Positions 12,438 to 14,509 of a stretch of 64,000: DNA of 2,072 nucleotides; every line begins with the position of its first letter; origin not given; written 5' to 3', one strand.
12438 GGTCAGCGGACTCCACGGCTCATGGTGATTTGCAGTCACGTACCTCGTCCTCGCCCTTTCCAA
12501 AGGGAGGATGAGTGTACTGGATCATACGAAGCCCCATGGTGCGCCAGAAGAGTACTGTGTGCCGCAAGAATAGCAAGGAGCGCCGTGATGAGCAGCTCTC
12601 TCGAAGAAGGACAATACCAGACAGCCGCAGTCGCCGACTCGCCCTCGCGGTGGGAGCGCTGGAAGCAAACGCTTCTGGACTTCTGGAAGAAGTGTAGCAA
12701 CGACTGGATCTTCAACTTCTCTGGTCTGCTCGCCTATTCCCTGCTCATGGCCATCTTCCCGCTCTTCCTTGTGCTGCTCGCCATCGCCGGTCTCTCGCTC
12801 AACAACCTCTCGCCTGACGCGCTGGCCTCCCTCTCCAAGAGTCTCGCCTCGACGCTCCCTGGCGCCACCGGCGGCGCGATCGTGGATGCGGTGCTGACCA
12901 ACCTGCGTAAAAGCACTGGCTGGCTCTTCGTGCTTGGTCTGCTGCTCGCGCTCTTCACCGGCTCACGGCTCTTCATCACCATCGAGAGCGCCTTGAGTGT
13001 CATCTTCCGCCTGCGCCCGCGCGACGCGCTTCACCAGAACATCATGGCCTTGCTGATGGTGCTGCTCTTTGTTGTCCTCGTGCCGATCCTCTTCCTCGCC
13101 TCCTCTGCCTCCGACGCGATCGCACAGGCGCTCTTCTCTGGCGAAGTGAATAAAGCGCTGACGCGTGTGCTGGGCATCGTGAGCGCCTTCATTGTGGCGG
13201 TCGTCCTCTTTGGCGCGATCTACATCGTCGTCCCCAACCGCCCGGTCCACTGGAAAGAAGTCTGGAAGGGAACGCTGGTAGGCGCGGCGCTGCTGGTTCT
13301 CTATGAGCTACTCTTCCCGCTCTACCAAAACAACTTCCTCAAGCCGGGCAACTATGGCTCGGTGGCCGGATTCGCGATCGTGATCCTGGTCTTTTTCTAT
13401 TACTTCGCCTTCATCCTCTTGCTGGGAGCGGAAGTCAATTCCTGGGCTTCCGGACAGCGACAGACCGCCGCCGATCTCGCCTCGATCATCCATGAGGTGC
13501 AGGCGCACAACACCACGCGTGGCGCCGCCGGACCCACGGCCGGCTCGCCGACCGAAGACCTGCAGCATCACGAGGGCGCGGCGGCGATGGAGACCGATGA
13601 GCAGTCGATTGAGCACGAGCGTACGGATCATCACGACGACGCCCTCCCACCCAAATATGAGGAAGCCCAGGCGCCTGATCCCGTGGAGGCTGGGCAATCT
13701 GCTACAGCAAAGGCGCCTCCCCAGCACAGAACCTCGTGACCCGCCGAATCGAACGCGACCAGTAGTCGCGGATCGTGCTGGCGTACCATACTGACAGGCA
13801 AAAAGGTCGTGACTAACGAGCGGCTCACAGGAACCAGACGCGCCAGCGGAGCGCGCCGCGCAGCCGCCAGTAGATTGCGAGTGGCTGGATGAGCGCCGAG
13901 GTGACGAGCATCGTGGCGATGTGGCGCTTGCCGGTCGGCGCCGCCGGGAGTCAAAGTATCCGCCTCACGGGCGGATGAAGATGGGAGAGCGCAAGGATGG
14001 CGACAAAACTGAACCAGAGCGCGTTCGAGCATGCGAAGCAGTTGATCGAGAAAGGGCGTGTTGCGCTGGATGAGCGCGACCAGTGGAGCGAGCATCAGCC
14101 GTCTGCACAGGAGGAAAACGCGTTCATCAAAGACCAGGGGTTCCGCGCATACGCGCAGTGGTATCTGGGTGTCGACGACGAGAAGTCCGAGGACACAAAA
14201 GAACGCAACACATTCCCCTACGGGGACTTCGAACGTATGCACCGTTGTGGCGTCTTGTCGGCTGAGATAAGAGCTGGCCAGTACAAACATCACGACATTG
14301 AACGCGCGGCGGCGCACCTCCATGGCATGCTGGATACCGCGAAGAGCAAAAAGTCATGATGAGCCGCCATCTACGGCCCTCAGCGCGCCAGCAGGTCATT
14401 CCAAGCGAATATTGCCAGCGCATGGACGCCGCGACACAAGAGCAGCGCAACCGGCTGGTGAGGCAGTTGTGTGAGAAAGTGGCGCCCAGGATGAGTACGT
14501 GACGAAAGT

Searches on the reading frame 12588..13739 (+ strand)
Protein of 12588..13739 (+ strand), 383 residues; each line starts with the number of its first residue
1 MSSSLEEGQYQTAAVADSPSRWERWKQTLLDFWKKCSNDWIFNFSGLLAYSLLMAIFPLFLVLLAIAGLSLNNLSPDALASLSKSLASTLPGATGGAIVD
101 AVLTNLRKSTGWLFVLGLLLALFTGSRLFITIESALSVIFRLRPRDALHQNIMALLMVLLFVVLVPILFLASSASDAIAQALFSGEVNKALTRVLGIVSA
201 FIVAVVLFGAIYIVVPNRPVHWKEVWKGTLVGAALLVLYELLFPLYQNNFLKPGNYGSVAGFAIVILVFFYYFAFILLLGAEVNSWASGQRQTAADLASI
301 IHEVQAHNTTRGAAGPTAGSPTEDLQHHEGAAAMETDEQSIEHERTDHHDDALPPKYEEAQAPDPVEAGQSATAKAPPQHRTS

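Call 13: search_protein_families(library=pfam, proteins=[window:12588-13739:+], max_evalue=0.1)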
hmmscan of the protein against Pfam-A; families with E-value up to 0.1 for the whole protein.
window:12588-13739:+ (383 aa): 1 family
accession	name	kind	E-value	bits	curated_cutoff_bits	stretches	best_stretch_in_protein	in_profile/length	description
PF03631.20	Virul_fac_BrkB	-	1.6e-39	136.5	33.7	1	39-285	3-253/259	Virulence factor BrkB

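Call 14: find_related_loci(query=window:12588-13739:+, collection=genome_contigs, flank=4000)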
Query window:12588-13739:+ (383 aa) in genome_contigs; peptide patterns used: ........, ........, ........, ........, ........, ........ (x = any residue, [..] = any of these).
142 stretches matched a pattern; 4 encode a relative of the query (tblastn E <= 1e-3); 4 distinct loci.
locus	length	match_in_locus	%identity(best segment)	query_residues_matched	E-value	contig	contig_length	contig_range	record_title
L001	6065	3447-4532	88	22-383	0e+0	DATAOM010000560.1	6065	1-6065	MAG TPA_asm: Ktedonobacterales bacterium isolate SMAG_U7045 k141_5520831, whole genome shotgun sequence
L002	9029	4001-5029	56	23-360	1e-130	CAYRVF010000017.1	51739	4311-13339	MAG TPA_asm: uncultured Ktedonobacterales bacterium isolate SRP272529_co1_100 genome assembly, contig: NODE_772_length_5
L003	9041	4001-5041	50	20-360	1e-104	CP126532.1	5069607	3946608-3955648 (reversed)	MAG: Ktedonobacterales bacterium isolate bin_006 chromosome, complete genome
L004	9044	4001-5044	37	29-380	2e-52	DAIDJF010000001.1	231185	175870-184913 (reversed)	MAG TPA_asm: Ktedonobacterales bacterium isolate clean17 NODE_1_length_231185_cov_4.606954, whole genome shotgun sequenc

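Call 22: find_homologous_proteins(query=window:12588-13739:+, max_evalue=1e-40)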
Query window:12588-13739:+ (383 aa): 553 proteins with E <= 1e-40 among 8000 candidates; the best 120 are listed.
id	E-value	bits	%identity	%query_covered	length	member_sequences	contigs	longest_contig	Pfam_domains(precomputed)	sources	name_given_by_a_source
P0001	1.2e-247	839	100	100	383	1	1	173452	PF03631.21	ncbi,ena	-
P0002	4.9e-235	798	97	98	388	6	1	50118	PF03631.21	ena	-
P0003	1.2e-222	757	90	98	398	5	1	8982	PF03631.21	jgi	jgi:YihY family inner membrane protein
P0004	3.3e-221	752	90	99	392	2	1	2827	PF03631.21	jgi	jgi:membrane protein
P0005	5.6e-216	735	86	100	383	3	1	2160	PF03631.21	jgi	jgi:YihY family inner membrane protein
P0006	2.1e-210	717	86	99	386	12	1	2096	PF03631.21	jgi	jgi:membrane protein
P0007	9.3e-210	714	88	95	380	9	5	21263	PF03631.21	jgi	jgi:membrane protein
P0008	3.8e-201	686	86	93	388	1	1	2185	PF03631.21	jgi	jgi:membrane protein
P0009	9.6e-200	681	86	96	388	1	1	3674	PF03631.21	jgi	jgi:membrane protein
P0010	3.0e-195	667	80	98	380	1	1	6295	PF03631.21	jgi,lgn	-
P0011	7.9e-194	662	98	83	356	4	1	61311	PF03631.21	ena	-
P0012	1.4e-193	661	82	95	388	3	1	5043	PF03631.21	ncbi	-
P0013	3.3e-185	634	81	93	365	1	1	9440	PF03631.21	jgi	jgi:YihY family inner membrane protein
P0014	1.4e-180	618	78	95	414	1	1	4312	PF03631.21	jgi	jgi:YihY family inner membrane protein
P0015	1.3e-162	559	84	83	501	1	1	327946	PF01011.29,PF03631.21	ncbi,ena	-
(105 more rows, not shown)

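Call 23: find_encoding_contigs(protein=P0002, flank=3500, max_places=3)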
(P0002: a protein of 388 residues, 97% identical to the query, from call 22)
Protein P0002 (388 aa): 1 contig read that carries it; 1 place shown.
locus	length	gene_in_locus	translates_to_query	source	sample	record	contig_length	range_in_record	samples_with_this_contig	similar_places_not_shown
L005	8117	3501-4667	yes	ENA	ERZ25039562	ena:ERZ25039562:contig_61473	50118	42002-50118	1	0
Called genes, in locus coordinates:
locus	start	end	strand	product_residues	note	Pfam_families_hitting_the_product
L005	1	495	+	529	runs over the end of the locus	PF00664:ABC_membrane, PF00005:ABC_tran, PF02463:SMC_N (faint), PF13304:AAA_21 (faint)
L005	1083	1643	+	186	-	-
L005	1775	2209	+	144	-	PF07332:Phage_holin_3_6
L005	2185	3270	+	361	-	PF12277:DUF3618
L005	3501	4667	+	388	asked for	PF03631:Virul_fac_BrkB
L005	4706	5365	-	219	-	PF00072:Response_reg, PF08281:Sigma70_r4_2 (weak), PF00196:GerE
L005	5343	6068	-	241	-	PF02518:HATPase_c (weak)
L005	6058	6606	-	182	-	PF07730:HisKA_3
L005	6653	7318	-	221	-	PF00989:PAS (faint), PF13188:PAS_8 (faint), PF08448:PAS_4 (faint)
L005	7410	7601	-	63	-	-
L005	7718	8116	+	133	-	?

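Call 24: find_encoding_contigs(protein=P0011, flank=3500, max_places=3)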
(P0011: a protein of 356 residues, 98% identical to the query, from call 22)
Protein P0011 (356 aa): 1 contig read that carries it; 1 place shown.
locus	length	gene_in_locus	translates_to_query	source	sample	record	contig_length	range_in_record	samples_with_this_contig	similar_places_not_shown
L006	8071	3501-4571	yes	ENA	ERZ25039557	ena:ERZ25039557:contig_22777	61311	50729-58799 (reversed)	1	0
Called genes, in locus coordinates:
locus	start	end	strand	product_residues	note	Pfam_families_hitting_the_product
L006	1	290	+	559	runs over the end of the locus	PF00664:ABC_membrane, PF00005:ABC_tran, PF13304:AAA_21 (faint)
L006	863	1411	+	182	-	-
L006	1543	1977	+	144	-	PF07332:Phage_holin_3_6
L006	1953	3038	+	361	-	PF12277:DUF3618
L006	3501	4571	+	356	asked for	PF03631:Virul_fac_BrkB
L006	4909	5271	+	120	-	-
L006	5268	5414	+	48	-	-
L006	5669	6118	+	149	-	-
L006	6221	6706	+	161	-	-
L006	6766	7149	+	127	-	-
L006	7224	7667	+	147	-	-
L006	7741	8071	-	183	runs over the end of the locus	-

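Call 25: find_encoding_contigs(protein=P0003, flank=3500, max_places=3)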
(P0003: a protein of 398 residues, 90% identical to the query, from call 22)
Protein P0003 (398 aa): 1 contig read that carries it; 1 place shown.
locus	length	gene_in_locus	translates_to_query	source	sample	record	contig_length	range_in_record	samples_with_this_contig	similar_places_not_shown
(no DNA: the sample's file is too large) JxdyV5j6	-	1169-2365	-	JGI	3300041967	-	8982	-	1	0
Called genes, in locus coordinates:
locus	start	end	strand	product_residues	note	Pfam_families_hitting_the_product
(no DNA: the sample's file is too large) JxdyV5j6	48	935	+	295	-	PF12277:DUF3618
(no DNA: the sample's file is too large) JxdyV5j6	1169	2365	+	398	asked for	PF03631:Virul_fac_BrkB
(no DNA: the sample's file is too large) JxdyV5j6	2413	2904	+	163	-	-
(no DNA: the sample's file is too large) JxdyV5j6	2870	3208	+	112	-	-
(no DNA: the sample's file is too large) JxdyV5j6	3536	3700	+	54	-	-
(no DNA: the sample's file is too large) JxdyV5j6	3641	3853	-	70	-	-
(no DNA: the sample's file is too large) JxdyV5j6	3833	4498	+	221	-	-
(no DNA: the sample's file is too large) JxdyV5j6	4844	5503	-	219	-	PF00072:Response_reg, PF00196:GerE, PF08281:Sigma70_r4_2 (faint)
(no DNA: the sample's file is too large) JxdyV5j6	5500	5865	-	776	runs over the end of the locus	PF08448:PAS_4 (weak), PF12860:PAS_7 (faint), PF13188:PAS_8 (faint), PF13426:PAS_9 (faint), PF00989:PAS, PF08448:PAS_4, PF07730:HisKA_3, PF02518:HATPase_c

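Call 26: find_encoding_contigs(protein=P0007, flank=3500, max_places=5)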
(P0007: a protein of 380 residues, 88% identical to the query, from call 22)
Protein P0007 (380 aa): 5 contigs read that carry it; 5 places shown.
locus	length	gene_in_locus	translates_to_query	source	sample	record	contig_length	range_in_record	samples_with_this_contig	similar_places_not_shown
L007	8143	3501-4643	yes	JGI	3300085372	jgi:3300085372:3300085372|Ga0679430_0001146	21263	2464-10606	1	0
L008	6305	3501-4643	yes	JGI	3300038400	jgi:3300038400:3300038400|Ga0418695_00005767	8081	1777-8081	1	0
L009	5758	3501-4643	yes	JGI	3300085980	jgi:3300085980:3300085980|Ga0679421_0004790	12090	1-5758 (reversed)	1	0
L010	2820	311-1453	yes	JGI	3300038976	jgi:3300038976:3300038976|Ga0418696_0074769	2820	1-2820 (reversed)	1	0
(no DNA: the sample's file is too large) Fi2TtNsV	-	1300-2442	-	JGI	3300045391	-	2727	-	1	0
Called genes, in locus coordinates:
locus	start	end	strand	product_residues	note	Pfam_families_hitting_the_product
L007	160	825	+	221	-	-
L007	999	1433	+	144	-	PF07332:Phage_holin_3_6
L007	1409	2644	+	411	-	PF12277:DUF3618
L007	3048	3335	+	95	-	-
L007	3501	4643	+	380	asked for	PF03631:Virul_fac_BrkB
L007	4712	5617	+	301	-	PF23441:SDR (weak), PF00106:adh_short, PF01370:Epimerase (weak), PF08659:KR, PF13561:adh_short_C2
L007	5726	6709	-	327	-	PF00535:Glycos_transf_2, PF10111:Glyco_tranf_2_2 (faint), PF13641:Glyco_tranf_2_3, PF13632:Glyco_trans_2_3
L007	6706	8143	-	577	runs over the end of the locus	PF02543:Carbam_trans_N, PF16861:Carbam_trans_C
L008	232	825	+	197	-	-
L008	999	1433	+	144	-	PF07332:Phage_holin_3_6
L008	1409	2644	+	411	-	PF12277:DUF3618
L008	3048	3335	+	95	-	-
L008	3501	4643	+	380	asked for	PF03631:Virul_fac_BrkB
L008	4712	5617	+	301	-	PF23441:SDR (weak), PF00106:adh_short, PF01370:Epimerase (weak), PF08659:KR, PF13561:adh_short_C2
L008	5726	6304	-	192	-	?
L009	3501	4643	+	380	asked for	PF03631:Virul_fac_BrkB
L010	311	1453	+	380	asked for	PF03631:Virul_fac_BrkB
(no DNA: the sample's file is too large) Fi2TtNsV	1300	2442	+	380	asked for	PF03631:Virul_fac_BrkB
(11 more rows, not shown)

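Call 48: find_encoding_contigs(protein=P0015, flank=3000, max_places=2)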
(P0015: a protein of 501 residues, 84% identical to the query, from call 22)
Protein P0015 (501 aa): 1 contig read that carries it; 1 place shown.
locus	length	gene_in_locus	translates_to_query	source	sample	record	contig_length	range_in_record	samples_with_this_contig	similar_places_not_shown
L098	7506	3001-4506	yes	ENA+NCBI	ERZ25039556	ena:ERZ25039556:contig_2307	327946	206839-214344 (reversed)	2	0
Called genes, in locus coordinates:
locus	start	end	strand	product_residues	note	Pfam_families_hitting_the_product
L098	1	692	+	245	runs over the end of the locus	PF00005:ABC_tran, PF02463:SMC_N (faint), PF13401:AAA_22 (faint)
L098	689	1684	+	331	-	PF00664:ABC_membrane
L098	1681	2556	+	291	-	PF00005:ABC_tran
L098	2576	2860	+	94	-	-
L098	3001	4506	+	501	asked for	PF03631:Virul_fac_BrkB, PF01011:PQQ (weak)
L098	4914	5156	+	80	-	-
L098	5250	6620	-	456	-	PF06863:DUF1254, PF06742:DUF1214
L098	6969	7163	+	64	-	-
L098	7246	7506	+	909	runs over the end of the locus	PF00512:HisKA, PF02518:HATPase_c, PF00072:Response_reg, PF01627:Hpt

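Call 49: find_encoding_contigs(protein=P0004, flank=3000, max_places=2)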
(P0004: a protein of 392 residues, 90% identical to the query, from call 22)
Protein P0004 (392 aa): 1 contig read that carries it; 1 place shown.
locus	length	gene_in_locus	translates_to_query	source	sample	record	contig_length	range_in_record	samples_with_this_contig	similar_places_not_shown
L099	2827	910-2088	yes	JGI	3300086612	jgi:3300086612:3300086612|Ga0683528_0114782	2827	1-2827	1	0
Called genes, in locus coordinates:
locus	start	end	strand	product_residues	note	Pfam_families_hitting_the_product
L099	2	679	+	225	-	?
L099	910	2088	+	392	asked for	PF03631:Virul_fac_BrkB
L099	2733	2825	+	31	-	?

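Call 50: find_encoding_contigs(protein=P0012, flank=3000, max_places=2)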
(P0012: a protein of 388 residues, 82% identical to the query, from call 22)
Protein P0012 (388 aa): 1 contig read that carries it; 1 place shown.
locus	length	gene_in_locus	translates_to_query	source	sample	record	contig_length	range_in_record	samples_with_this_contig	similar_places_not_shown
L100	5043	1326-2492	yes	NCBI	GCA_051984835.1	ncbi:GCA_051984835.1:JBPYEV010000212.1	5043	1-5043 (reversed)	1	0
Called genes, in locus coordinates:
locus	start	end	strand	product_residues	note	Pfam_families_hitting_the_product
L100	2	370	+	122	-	?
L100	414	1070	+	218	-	-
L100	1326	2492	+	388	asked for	PF03631:Virul_fac_BrkB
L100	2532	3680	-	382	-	PF02771:Acyl-CoA_dh_N, PF02770:Acyl-CoA_dh_M, PF00441:Acyl-CoA_dh_1, PF22924:ACOX_C_alpha1 (faint), PF08028:Acyl-CoA_dh_2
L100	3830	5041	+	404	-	?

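Call 69: search_protein_families(library=pfam, proteins=[L001:2940-3227:+], max_evalue=0.01)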
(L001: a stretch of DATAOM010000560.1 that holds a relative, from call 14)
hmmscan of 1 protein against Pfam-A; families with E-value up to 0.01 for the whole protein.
L001:2940-3227:+ (95 aa): 0 families

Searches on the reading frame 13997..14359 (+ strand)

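Call 13: search_protein_families(library=pfam, proteins=[window:13997-14359:+], max_evalue=0.1)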
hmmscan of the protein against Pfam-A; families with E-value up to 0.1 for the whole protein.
window:13997-14359:+ (120 aa): 1 family
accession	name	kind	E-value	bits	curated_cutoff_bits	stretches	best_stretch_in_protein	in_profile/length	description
PF14246.11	TetR_C_7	-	0.0088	16.5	22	1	86-114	55-83/119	AefR-like transcriptional repressor, C-terminal domain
